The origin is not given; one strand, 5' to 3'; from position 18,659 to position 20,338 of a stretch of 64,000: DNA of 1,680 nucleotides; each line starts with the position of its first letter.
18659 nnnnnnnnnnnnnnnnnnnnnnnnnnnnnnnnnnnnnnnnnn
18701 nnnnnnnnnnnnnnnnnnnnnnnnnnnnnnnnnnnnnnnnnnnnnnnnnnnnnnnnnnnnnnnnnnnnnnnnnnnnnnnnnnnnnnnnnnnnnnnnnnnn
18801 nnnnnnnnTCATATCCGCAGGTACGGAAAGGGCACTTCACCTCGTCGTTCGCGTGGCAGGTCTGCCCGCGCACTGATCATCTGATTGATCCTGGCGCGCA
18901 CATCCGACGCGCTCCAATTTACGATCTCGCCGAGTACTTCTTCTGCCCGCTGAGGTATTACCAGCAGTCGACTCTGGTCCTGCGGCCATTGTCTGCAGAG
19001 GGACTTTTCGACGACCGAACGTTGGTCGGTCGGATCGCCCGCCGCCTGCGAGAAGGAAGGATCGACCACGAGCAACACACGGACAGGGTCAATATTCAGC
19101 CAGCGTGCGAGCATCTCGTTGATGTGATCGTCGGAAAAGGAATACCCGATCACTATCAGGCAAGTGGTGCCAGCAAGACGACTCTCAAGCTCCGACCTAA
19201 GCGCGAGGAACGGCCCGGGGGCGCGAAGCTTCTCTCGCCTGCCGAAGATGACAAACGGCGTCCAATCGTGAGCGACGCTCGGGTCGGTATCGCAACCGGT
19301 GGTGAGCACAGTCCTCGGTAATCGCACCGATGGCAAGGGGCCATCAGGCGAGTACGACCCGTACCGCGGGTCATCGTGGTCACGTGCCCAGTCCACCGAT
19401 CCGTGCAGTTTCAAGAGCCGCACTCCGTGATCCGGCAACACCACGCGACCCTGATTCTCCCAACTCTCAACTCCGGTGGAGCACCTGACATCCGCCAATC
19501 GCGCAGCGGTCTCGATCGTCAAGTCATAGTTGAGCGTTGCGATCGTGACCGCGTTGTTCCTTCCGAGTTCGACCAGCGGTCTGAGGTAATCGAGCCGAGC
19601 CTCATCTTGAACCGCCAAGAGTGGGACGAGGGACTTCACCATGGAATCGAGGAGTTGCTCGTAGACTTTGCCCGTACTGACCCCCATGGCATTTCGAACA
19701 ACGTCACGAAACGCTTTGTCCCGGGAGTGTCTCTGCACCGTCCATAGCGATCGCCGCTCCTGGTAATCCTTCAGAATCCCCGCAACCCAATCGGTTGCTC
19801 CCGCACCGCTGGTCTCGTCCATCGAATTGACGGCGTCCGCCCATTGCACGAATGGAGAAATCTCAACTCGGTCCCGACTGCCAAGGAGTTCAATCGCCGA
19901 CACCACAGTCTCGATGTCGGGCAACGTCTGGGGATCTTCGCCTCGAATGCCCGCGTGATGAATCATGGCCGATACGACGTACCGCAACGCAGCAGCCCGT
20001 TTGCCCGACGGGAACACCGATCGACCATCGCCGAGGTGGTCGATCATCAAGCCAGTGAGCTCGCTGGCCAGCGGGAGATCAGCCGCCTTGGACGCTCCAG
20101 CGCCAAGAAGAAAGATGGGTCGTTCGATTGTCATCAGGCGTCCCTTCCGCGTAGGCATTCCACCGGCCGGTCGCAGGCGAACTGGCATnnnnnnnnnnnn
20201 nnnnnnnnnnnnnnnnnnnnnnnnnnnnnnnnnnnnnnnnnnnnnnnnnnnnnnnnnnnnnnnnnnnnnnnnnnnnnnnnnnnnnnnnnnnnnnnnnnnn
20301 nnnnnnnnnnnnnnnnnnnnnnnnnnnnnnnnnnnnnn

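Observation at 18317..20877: Stand-alone SIR2_2 (putative NADase) cassette bracketed by diverged copies of a small gene: candidate defence module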

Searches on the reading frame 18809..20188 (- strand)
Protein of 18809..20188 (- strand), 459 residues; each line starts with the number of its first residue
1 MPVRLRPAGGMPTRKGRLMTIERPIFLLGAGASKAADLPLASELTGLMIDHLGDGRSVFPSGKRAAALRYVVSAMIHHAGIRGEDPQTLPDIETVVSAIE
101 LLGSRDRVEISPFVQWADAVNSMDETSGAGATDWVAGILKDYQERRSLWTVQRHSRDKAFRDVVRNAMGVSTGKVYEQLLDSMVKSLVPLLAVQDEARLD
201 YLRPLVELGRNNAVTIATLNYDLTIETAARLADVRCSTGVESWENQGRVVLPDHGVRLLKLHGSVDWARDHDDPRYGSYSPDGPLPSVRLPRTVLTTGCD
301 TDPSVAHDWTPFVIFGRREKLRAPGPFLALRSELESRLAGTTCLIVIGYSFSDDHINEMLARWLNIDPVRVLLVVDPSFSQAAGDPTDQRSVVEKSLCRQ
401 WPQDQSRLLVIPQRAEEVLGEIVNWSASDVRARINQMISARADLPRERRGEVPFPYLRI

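Call 6: search_protein_families(library=pfam, proteins=[window:18809-20188:-], max_evalue=0.01)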
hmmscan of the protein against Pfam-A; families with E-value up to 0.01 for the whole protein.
window:18809-20188:- (459 aa): 1 family
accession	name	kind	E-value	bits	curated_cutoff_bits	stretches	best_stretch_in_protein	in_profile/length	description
PF13289.12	SIR2_2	-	6.5e-12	46.2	24.5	2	215-268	2-53/141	SIR2-like domain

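Call 7: search_protein_families(library=padloc, proteins=[window:18809-20188:-], max_evalue=0.01)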
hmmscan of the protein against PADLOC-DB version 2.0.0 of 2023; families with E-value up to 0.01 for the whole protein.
window:18809-20188:- (459 aa): 25 families
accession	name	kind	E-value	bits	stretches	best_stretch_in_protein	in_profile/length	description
PDLC02414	Aga_SIR2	-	2e-38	130.5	1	67-424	16-297/313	-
PDLC02408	Aga_SIR2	-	3.4e-35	119.8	3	310-421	221-325/343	Class II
PDLC04093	SIR2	-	2.3e-16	57.8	2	326-430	253-346/395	-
PDLC04088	SIR2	-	1.5e-15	55.3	2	329-375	281-325/390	-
PDLC04081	SIR2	-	3.6e-14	50.7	1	255-360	196-281/345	-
PDLC04087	SIR2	-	5e-14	49.9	1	210-373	129-283/343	-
PDLC04084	SIR2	-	7.6e-13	46.5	1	253-378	238-345/414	-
PDLC02186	SIR2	-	3.7e-11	40.7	1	341-397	301-357/412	-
PDLC04094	SIR2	-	4.6e-11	40.5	2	208-273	144-216/399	-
PDLC04076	SIR2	-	7.3e-11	39.9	1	341-403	298-358/406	-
PDLC04096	SIR2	-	2.4e-09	35.1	2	211-272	20-89/230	-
PDLC04075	SIR2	-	3.4e-09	34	1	326-411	296-379/414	-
PDLC04082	SIR2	-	4.8e-09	33.6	0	326-385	237-294/345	-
PDLC04085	SIR2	-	4.5e-08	30.3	1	246-379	251-383/463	-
PDLC04089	SIR2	-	2.4e-07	28.4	1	342-371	233-262/336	-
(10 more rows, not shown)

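Call 8: find_homologous_proteins(query=window:18809-20134:-, max_evalue=0.00001)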
Query window:18809-20134:- (441 aa): 371 proteins with E <= 0.00001 among 8000 candidates; the best 120 are listed.
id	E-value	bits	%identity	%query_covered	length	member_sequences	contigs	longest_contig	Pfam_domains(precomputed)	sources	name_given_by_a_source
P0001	5.5e-294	993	100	100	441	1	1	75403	PF13289.13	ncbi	ncbi:MAG: hypothetical protein ACR2KJ_11240 [Jatrophihabitans sp.]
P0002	7.6e-85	304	42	94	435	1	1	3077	PF13289.13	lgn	-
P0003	8.3e-83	297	46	91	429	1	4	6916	PF13289.13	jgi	jgi:hypothetical protein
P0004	3.6e-76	275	45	81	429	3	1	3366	PF13289.13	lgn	-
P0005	6.6e-72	261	42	82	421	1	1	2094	PF13289.13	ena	-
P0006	1.5e-70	256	40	82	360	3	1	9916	PF13289.13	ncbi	ncbi:MAG: SIR2 family protein [Jatrophihabitantaceae bacterium]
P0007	1.6e-69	253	40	81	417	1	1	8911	PF13289.13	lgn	-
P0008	1.6e-69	253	39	93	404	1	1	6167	PF13289.13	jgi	jgi:hypothetical protein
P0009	1.5e-68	250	40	80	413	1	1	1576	PF13289.13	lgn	-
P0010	1.6e-68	250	40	90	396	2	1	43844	PF13289.13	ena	-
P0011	2.3e-66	243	40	81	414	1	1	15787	PF13289.13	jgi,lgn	jgi:hypothetical protein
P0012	7.2e-66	241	44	80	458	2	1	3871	PF13289.13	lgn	-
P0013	3.2e-65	239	39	91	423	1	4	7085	PF13289.13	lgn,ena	-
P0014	9.2e-65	237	40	82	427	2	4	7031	PF13289.13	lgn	-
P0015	1.3e-63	234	38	92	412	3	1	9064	PF13289.13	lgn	-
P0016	2.4e-63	233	39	91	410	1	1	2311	PF13289.13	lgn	-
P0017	3.6e-63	232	39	91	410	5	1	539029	PF13289.13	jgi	jgi:SIR2-like domain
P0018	8.6e-63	231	40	81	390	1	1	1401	PF13289.13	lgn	-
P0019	1.5e-62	230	39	81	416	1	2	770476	PF13289.13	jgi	jgi:hypothetical protein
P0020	1.1e-61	227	38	91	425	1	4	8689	PF13289.13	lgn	-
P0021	1.8e-61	227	37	93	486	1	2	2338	PF13289.13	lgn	-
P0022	8.5e-61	224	40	82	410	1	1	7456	PF13289.13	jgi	jgi:hypothetical protein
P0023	1.8e-60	223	36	90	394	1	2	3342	PF13289.13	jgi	jgi:hypothetical protein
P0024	2.5e-60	223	37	90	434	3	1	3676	PF13289.13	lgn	-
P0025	6.8e-60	221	38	84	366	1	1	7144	PF13289.13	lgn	-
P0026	7.2e-60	221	41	82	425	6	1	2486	PF13289.13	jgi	-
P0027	1.3e-59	220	37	90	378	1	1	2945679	PF13289.13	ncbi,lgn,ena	-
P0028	1.5e-59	220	38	81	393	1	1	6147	PF13289.13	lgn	-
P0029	5.3e-59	218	39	85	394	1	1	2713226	PF13289.13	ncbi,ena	-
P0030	1.3e-58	217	38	93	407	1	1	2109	PF13289.13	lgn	-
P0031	1.7e-58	217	38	80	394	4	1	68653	PF13289.13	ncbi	-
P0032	2.0e-58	216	37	90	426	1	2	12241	PF13289.13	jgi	jgi:hypothetical protein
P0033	2.4e-58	216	36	82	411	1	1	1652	PF13289.13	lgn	-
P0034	2.8e-58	216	39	81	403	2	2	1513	PF13289.13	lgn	-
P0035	3.6e-58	216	37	87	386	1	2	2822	PF13289.13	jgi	jgi:hypothetical protein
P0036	5.9e-58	215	37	90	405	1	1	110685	PF13289.13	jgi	jgi:hypothetical protein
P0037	6.2e-58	215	38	80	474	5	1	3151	PF13289.13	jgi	jgi:hypothetical protein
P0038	1.2e-57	214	38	86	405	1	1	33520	PF13289.13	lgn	-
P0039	1.4e-57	214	39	82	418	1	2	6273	PF13289.13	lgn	-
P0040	1.7e-57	213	40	81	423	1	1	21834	PF13289.13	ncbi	-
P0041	2.1e-57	213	37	84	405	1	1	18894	PF13289.13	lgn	-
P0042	2.9e-57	213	37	90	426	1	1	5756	PF13289.13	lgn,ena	-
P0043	4.0e-57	212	38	80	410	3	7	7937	PF13289.13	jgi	jgi:hypothetical protein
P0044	4.6e-57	212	39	81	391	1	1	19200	PF13289.13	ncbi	-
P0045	1.1e-56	211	38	90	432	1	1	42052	PF13289.13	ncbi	-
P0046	1.2e-56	211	37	85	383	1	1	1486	PF13289.13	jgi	jgi:hypothetical protein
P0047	1.3e-56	210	37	80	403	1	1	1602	PF13289.13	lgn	-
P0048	1.4e-56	210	38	80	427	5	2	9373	PF13289.13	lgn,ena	-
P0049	3.0e-56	209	38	80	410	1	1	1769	PF13289.13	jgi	-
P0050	3.1e-56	209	41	67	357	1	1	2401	PF13289.13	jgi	jgi:hypothetical protein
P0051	3.3e-56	209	35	90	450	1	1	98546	PF13289.13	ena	-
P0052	3.3e-56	209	39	82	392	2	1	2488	PF13289.13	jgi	jgi:SIR2-like domain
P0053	4.9e-56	209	38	88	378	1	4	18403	PF13289.13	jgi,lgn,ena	jgi:hypothetical protein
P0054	7.7e-56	208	36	92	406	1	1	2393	PF13289.13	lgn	-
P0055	9.9e-56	208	37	81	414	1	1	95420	PF13289.13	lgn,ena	-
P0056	1.4e-55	207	38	81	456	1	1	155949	PF13289.13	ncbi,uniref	ncbi:hypothetical protein GCM10023350_09300 [Nocardioides endophyticus]|uniref:SIR2-like domain-cont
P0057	2.2e-55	206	36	82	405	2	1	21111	PF13289.13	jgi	jgi:hypothetical protein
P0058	2.7e-55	206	36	90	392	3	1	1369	PF13289.13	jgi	jgi:NAD-dependent SIR2 family protein deacetylase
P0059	2.8e-55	206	36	86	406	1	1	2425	PF13289.13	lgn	-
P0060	4.0e-55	206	36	90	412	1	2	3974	PF13289.13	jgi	jgi:hypothetical protein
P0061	4.3e-55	206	37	90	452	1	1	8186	PF13289.13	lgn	-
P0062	5.2e-55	205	38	82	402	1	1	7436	PF13289.13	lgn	-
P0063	5.7e-55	205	39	81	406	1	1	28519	PF13289.13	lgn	-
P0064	5.8e-55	205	37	91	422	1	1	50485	PF13289.13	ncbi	-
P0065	1.2e-54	204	37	80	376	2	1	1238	PF13289.13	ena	-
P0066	2.4e-54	203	36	87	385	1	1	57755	PF13289.13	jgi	jgi:hypothetical protein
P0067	2.5e-54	203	35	93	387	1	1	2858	PF13289.13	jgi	jgi:hypothetical protein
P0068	5.4e-54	202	37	82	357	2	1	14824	PF13289.13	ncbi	ncbi:MAG: SIR2 family protein [Acidimicrobiales bacterium]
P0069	6.0e-54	202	38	80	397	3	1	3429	PF13289.13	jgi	-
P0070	6.1e-54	202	36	91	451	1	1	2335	PF13289.13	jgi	jgi:hypothetical protein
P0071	6.4e-54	202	37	90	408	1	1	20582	PF13289.13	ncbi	-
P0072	8.2e-54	201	35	91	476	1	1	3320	PF13289.13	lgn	-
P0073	9.4e-54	201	37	90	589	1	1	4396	PF13289.13,PF00293.35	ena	-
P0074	9.4e-54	201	38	83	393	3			PF13289.13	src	-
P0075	1.0e-53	201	34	90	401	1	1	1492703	PF13289.13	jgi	jgi:hypothetical protein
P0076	1.5e-53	200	38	80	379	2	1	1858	PF13289.13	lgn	-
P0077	1.6e-53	200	35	80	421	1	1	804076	PF13289.13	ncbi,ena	-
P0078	1.8e-53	200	36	85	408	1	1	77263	PF13289.13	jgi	jgi:hypothetical protein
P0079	1.9e-53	200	34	80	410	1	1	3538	PF13289.13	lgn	-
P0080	1.9e-53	200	35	93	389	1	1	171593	PF13289.13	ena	-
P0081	2.0e-53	200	32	81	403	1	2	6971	PF13289.13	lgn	-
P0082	2.1e-53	200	38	81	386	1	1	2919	PF13289.13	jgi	jgi:hypothetical protein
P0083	2.3e-53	200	36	81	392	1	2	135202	PF13289.13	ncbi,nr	ncbi:MAG: SIR2 family protein [Actinomycetota bacterium]|nr:SIR2 family protein [Actinomycetota bact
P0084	2.5e-53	200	37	82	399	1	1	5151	PF13289.13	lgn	-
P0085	2.8e-53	200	37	80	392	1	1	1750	PF13289.13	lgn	-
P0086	4.5e-53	199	36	80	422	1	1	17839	PF13289.13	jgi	jgi:SIR2-like domain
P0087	4.6e-53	199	37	81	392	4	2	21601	PF13289.13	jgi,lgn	jgi:NAD-dependent SIR2 family protein deacetylase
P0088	4.9e-53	199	37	90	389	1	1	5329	PF13289.13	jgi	jgi:hypothetical protein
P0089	5.2e-53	199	41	73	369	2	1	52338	PF13289.13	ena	-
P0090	6.5e-53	198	36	90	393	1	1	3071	PF13289.13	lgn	-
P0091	7.9e-53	198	37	80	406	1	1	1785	PF13289.13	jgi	jgi:hypothetical protein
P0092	9.6e-53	198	38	81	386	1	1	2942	PF13289.13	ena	-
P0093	1.2e-52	197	48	50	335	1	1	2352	PF13289.13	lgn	-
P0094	1.5e-52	197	39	81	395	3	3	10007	PF13289.13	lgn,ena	-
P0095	1.7e-52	197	35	81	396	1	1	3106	PF13289.13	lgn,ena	-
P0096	1.9e-52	197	35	80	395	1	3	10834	PF13289.13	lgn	-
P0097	3.6e-52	196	35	90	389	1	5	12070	PF13289.13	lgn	-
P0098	4.1e-52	196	37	91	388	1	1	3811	PF13289.13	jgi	jgi:hypothetical protein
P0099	4.3e-52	196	36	92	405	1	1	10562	PF13289.13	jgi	jgi:hypothetical protein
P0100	4.5e-52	196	36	80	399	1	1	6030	PF13289.13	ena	-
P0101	1.0e-51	194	31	84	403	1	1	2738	PF13289.13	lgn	-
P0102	1.2e-51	194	37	86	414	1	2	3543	PF13289.13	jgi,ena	jgi:hypothetical protein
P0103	1.8e-51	194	38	82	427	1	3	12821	PF13289.13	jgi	jgi:NAD-dependent SIR2 family protein deacetylase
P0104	2.2e-51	193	35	77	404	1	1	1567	PF13289.13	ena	-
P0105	3.0e-51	193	36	82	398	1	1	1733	PF13289.13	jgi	jgi:hypothetical protein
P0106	4.3e-51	192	37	84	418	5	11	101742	PF13289.13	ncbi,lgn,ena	-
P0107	4.6e-51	192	37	91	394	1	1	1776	PF13289.13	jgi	jgi:hypothetical protein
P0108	6.5e-51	192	35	81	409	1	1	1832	PF13289.13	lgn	-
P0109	6.6e-51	192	37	81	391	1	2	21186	PF13289.13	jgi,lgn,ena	jgi:hypothetical protein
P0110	7.1e-51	192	36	80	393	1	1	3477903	PF13289.13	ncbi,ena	-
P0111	9.4e-51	191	35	90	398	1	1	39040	PF13289.13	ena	-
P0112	1.1e-50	191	37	80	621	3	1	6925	PF13289.13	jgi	jgi:hypothetical protein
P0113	1.2e-50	191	36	80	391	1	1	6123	PF13289.13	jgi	jgi:hypothetical protein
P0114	1.5e-50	191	36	93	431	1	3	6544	PF13289.13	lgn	-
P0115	2.4e-50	190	36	82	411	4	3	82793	PF13289.13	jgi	jgi:hypothetical protein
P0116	2.8e-50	190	39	71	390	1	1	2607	PF13289.13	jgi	jgi:hypothetical protein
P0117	4.5e-50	189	34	90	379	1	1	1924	PF13289.13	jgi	jgi:hypothetical protein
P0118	6.8e-50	188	37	80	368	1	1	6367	PF13289.13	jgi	jgi:hypothetical protein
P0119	7.2e-50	188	40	71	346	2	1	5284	PF13289.13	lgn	-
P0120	2.1e-49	187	33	81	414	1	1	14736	PF13289.13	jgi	jgi:hypothetical protein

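Call 11: find_related_loci(query=A1, collection=genome_contigs, flank=8000)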
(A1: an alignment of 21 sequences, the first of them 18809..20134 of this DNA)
Query A1 (441 aa) in genome_contigs; peptide patterns used: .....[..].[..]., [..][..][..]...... (x = any residue, [..] = any of these).
600 stretches matched a pattern (row limit reached: there are more); 346 encode a relative of the query (tblastn E <= 1e-3); the best 80 are kept; 80 distinct loci.
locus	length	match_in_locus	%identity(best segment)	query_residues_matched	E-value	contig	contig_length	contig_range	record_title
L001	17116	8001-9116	38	5-403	2e-68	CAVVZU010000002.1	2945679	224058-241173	MAG: uncultured Solirubrobacteraceae bacterium isolate MFD01828.bin.2.19 genome assembly, contig: contig_20886, whole ge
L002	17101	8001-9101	37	5-399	5e-64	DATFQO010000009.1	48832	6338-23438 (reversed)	MAG TPA_asm: Solirubrobacterales bacterium isolate SMAG_U9331 k141_1179349, whole genome shotgun sequence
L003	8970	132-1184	41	60-416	1e-71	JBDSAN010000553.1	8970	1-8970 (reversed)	MAG: Jatrophihabitantaceae bacterium isolate cluster1_bin.110 k127_3200330, whole genome shotgun sequence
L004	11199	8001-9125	37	5-401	6e-60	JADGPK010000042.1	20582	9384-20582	MAG: Solirubrobacteraceae bacterium isolate Chersky.15_14 contig-100_1175, whole genome shotgun sequence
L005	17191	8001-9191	28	4-396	2e-57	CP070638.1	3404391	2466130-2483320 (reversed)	MAG: Fidelibacterota bacterium isolate bin92 chromosome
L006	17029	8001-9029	36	9-359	4e-56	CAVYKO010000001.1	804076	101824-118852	MAG: uncultured Acidimicrobiaceae bacterium isolate MFD04967.bin.2.96 genome assembly, contig: contig_12679, whole genom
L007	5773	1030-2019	34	12-363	8e-56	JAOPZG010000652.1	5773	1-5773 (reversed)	MAG: Conexibacter sp. isolate RYN_248 scaffold_2037947, whole genome shotgun sequence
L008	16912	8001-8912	36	7-361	6e-52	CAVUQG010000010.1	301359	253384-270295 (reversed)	MAG: uncultured Solirubrobacterales bacterium isolate MFD01633.bin.2.111 genome assembly, contig: contig_4144, whole gen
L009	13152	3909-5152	41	7-415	5e-52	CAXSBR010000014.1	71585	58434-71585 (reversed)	MAG: uncultured Jatrophihabitantaceae bacterium isolate private_VT22_metawrap_bin.4 genome assembly, contig: private_VT2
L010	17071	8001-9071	32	5-358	7e-50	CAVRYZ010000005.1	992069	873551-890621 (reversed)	MAG: uncultured Chloroflexia bacterium isolate MFD05942.bin.2.86 genome assembly, contig: contig_3979, whole genome shot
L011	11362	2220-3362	34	9-403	1e-49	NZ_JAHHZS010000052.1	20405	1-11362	Arthrobacter bambusae strain DP-A9 52, whole genome shotgun sequence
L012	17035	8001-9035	33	1-366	9e-48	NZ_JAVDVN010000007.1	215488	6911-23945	Paenarthrobacter nitroguajacolicus strain 3945 Ga0466817_07, whole genome shotgun sequence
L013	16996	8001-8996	35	8-360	4e-47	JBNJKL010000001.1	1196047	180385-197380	MAG: Actinomycetota bacterium isolate BLK171 1, whole genome shotgun sequence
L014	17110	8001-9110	34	5-385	3e-45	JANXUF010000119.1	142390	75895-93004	MAG: Actinomycetes bacterium isolate 339R_metabat_287 339R_k141_1189141, whole genome shotgun sequence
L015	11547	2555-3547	35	5-359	2e-42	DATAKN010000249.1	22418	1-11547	MAG TPA_asm: Marmoricola sp. isolate SMAG_U6939 k141_29647, whole genome shotgun sequence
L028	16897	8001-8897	27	4-357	2e-22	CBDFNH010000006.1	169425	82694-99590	MAG: Mariniblastus sp. isolate 844e0ca8-63de-4b7c-a7b1-361d2aa9ca28 genome assembly, contig: contig_6, whole genome shot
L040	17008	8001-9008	25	1-405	3e-15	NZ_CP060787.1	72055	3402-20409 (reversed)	Hymenobacter qilianensis strain JCM 19763 plasmid p_unnamed3, complete sequence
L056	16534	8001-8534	28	175-357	3e-10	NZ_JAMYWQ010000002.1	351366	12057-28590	Serratia nevei strain 9rpt1 Serratia_9rpt1_Spades_trim_contig_2, whole genome shotgun sequence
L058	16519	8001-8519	27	197-363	5e-10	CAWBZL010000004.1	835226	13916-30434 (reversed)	MAG: uncultured Flavobacteriaceae bacterium isolate MFD03250.bin.1.112 genome assembly, contig: contig_3799, whole genom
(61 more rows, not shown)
